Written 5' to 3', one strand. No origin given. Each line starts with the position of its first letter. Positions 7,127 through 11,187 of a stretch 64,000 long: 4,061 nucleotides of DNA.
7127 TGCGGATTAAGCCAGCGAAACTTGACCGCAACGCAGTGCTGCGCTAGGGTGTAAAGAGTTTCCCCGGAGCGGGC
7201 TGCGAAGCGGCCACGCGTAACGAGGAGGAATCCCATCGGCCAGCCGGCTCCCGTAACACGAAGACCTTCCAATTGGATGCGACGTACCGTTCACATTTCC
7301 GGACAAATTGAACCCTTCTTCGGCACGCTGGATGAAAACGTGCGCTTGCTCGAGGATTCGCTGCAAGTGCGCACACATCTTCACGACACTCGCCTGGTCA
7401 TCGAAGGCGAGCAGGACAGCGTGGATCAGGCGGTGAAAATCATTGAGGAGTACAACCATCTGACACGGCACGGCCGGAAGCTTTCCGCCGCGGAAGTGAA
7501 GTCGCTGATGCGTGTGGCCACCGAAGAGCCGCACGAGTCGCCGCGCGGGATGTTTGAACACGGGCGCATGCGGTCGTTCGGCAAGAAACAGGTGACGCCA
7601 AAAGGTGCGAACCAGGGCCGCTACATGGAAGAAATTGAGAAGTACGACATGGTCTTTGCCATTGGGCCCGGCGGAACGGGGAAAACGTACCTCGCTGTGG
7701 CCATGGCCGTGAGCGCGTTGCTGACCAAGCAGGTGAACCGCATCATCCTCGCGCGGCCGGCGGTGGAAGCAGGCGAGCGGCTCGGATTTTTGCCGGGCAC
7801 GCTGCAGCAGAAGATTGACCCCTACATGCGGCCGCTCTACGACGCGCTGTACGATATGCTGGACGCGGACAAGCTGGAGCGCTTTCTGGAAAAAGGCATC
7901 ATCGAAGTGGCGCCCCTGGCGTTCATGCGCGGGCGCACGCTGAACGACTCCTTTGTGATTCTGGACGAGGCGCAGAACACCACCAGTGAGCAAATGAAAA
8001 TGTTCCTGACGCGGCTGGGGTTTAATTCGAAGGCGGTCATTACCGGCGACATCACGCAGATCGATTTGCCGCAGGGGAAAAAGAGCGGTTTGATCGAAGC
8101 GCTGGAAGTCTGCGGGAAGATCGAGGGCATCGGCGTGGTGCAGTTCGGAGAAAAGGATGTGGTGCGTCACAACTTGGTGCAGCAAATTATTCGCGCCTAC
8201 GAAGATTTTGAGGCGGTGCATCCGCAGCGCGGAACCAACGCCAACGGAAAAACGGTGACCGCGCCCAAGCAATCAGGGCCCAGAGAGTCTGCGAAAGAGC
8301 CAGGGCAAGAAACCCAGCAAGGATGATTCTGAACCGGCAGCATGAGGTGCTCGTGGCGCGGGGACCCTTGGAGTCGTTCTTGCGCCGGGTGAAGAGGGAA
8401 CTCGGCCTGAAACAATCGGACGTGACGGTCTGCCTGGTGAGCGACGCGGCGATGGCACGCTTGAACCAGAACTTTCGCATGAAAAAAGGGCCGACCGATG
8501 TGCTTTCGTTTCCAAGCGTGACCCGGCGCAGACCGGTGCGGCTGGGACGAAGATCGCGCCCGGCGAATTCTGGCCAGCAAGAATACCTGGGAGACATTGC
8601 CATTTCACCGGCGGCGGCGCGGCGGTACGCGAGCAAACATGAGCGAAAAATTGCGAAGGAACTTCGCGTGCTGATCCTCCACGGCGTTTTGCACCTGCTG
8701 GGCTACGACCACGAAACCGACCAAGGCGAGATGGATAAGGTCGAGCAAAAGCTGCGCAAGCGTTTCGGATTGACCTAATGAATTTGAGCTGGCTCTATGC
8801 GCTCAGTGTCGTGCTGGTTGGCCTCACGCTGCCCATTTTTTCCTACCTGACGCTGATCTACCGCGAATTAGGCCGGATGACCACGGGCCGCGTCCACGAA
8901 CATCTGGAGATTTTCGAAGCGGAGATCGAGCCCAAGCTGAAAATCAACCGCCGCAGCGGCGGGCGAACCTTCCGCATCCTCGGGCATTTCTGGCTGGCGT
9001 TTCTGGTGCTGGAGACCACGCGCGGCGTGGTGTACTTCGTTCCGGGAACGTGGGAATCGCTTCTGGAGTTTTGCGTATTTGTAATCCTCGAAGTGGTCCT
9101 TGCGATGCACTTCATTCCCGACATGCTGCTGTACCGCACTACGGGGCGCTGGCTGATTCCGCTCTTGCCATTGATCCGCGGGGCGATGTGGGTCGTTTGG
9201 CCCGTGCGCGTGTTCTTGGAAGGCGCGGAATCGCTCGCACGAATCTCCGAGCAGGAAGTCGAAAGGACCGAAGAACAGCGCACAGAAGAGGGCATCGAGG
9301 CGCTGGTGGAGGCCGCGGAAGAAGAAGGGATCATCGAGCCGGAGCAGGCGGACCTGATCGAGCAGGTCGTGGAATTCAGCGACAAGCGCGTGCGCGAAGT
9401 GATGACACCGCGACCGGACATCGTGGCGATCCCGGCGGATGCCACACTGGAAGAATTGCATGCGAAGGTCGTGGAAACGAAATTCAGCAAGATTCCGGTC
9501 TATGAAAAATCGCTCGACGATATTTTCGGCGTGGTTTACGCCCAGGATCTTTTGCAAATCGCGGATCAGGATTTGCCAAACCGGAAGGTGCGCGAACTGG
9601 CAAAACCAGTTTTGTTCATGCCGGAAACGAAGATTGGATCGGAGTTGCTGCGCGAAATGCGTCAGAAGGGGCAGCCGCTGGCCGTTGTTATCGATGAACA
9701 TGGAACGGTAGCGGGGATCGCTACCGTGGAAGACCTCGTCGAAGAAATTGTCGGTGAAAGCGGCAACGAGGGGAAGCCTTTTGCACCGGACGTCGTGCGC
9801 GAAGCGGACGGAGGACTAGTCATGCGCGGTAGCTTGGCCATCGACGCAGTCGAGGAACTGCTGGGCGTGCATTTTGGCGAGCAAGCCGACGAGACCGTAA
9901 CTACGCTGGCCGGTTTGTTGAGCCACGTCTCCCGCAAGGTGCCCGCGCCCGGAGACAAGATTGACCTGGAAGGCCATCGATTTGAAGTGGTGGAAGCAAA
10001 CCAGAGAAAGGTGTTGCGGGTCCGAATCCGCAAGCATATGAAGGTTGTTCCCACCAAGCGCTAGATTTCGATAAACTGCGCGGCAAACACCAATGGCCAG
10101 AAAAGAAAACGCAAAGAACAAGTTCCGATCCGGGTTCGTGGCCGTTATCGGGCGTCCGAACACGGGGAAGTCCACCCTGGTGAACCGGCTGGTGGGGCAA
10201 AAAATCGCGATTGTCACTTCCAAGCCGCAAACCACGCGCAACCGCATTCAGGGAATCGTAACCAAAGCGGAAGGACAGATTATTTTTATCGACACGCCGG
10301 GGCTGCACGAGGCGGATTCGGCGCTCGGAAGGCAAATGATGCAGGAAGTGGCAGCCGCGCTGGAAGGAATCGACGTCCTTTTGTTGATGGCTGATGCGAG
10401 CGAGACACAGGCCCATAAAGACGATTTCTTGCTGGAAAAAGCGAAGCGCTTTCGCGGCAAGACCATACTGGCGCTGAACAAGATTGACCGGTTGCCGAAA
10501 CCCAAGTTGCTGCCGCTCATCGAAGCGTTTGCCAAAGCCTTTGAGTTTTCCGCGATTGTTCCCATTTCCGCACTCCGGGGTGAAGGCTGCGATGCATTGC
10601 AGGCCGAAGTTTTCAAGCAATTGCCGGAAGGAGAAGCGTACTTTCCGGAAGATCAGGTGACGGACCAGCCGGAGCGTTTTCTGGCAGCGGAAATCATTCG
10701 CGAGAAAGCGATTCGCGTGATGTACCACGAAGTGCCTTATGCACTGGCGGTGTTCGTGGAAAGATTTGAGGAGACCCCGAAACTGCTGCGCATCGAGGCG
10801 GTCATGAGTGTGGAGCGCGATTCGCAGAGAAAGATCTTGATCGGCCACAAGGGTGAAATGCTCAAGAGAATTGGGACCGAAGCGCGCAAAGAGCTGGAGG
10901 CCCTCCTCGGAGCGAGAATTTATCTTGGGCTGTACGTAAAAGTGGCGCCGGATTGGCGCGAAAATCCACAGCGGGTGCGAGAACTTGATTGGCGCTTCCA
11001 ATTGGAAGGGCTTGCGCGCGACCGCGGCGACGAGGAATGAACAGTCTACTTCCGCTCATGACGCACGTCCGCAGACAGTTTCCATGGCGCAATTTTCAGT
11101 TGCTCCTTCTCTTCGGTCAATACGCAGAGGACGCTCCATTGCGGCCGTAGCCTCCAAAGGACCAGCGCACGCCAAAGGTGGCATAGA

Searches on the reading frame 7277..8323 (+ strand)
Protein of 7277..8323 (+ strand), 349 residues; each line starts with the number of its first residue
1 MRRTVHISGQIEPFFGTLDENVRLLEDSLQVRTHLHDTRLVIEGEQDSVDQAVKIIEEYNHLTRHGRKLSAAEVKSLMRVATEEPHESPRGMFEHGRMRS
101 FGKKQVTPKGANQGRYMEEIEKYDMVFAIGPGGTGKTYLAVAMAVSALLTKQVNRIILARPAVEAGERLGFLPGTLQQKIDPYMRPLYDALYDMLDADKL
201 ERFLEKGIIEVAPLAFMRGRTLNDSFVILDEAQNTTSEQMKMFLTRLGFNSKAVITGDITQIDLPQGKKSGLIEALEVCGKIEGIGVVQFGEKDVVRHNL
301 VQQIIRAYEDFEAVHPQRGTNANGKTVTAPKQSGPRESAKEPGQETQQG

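Call 52: search_protein_families(library=pfam, proteins=[window:7277-8323:+], max_evalue=0.00001)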
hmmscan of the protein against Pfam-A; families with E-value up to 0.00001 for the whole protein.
window:7277-8323:+ (349 aa): 2 families
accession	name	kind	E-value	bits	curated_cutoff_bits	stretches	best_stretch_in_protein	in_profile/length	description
PF02562.22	PhoH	-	2.6e-97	324.7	27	1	106-309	2-205/205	PhoH-like protein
PF13245.12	AAA_19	-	1.2e-06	29.2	25.1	1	122-262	10-129/134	AAA domain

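Call 97: find_homologous_proteins(query=window:7277-8323:+, max_evalue=1e-80)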
Query window:7277-8323:+ (349 aa): 7948 proteins with E <= 1e-80 among 8000 candidates; the best 120 are listed.
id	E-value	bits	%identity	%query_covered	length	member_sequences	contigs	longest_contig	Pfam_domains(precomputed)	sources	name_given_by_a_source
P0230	4.2e-220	748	98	100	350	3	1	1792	PF01695.24,PF13604.13,PF13245.13,PF02562.23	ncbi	-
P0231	9.2e-220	747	97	100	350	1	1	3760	PF01695.24,PF13604.13,PF13245.13,PF02562.23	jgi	jgi:phosphate starvation-inducible protein PhoH and related proteins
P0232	3.9e-218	741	97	100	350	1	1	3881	PF13604.13,PF13245.13,PF02562.23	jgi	jgi:phosphate starvation-inducible PhoH-like protein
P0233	6.0e-216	734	96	100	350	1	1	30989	PF13604.13,PF13245.13,PF02562.23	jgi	jgi:phosphate starvation-inducible PhoH-like protein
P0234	1.8e-213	726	95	100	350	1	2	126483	PF13604.13,PF13245.13,PF02562.23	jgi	jgi:phosphate starvation-inducible protein PhoH and related proteins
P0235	5.6e-209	711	94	100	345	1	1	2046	PF13604.13,PF13245.13,PF02562.23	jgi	jgi:phosphate starvation-inducible PhoH-like protein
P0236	6.5e-209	711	94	100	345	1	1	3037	PF13604.13,PF13245.13,PF02562.23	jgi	jgi:phosphate starvation-inducible protein PhoH and related proteins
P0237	2.4e-203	693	90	100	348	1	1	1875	PF01695.24,PF13604.13,PF13245.13,PF02562.23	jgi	jgi:phosphate starvation-inducible protein PhoH and related proteins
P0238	2.5e-202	689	90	100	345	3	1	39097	PF13604.13,PF13245.13,PF02562.23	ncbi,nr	ncbi:MAG TPA: PhoH family protein [Candidatus Angelobacter sp.]|nr:PhoH family protein [Candidatus A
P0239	4.4e-202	689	91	100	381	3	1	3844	PF01695.24,PF13604.13,PF13245.13,PF02562.23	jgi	-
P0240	5.9e-201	685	89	100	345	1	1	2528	PF13604.13,PF13245.13,PF02562.23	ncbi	-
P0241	8.3e-201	684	91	100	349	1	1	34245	PF13604.13,PF13245.13,PF02562.23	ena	-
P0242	9.1e-201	684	89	100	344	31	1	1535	PF13604.13,PF13245.13,PF02562.23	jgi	jgi:phosphate starvation-inducible protein PhoH and related proteins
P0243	9.2e-201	684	92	98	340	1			PF13604.13,PF13245.13,PF02562.23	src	-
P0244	1.0e-200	684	89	100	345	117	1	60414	PF13604.13,PF13245.13,PF02562.23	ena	-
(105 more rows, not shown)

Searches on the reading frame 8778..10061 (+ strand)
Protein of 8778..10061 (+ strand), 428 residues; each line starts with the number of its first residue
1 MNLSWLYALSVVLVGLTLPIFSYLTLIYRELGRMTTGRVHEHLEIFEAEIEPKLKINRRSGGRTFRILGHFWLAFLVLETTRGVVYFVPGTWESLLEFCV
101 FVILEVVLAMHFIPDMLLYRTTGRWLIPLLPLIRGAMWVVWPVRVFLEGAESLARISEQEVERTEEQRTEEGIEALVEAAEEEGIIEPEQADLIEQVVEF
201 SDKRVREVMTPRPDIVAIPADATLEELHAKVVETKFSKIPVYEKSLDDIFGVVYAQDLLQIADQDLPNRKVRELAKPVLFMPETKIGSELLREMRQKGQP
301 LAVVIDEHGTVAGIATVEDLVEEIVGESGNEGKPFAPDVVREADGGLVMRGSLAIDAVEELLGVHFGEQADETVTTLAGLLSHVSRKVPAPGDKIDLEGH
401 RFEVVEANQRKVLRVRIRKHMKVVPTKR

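Call 52: search_protein_families(library=pfam, proteins=[window:8778-10061:+], max_evalue=0.00001)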
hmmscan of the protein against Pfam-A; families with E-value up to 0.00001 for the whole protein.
window:8778-10061:+ (428 aa): 2 families
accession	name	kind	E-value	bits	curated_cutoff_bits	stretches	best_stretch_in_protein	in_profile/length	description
PF03471.22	CorC_HlyC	-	1.6e-16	60.5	27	1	342-419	3-79/81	Transporter associated domain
PF00571.33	CBS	-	1.2e-13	51.6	24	1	205-260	1-53/57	CBS domain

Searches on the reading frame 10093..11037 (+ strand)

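Call 52: search_protein_families(library=pfam, proteins=[window:10093-11037:+], max_evalue=0.00001)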
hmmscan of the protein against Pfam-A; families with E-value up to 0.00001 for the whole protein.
window:10093-11037:+ (315 aa): 7 families
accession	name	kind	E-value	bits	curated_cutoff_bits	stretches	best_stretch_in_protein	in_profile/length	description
PF01926.29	MMR_HSR1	-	8.9e-26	90.7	21.9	1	16-130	2-113/113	50S ribosome-binding GTPase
PF07650.23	KH_2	-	4.7e-17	62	22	1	213-289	1-78/78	KH domain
PF02421.24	FeoB_N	-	1.7e-14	54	27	1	16-172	3-155/156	Ferrous iron transport protein B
PF00009.33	GTP_EFTU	-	8.3e-12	45.5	26.5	1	16-178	6-187/188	Elongation factor Tu GTP binding domain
PF00350.29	Dynamin_N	-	5.1e-10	40.1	27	0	16-49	1-34/168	Dynamin family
PF04548.22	AIG1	-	1.2e-08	35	27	1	17-126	4-116/212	AIG1 family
PF03193.22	RsgA_GTPase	-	3.3e-07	30.7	30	0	6-75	99-172/174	RsgA GTPase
